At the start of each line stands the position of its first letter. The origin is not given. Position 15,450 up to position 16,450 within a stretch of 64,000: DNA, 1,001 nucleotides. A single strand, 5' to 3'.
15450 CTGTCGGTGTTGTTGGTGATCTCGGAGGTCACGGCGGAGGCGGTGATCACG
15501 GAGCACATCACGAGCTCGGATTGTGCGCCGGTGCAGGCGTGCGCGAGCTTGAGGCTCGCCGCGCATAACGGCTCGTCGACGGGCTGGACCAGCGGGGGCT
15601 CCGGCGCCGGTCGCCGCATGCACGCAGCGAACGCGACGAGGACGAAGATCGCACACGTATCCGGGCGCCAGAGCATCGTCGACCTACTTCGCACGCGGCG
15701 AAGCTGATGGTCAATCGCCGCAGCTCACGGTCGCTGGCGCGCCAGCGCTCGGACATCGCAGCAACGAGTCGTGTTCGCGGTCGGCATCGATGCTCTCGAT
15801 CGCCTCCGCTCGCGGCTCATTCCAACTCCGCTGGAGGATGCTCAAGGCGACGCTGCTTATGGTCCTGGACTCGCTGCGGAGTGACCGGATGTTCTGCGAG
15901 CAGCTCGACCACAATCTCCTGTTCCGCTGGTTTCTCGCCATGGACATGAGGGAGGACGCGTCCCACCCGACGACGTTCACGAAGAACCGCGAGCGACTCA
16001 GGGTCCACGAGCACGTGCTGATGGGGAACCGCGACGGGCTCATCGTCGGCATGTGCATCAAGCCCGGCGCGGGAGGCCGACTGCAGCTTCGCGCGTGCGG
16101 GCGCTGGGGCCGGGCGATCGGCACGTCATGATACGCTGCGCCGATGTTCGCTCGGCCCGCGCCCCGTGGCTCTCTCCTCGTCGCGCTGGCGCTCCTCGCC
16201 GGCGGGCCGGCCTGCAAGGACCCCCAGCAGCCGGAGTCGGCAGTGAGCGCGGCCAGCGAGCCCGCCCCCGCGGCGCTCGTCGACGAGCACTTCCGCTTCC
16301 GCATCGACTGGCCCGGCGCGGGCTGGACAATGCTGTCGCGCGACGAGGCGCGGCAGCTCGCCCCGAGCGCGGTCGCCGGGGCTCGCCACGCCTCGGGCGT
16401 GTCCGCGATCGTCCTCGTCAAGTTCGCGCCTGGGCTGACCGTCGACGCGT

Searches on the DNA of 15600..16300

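Call 78: search_rna_families(source=window, start=15600, end=16300, threshold=evalue, max_evalue=1)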
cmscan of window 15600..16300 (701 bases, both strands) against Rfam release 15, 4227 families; matches with E-value up to 1: 1.
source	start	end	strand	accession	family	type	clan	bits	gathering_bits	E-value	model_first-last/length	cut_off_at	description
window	15944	15972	-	RF03386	mir-1994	Gene; miRNA;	-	18.4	47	0.69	1-66/66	no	mir-1994 microRNA precursor family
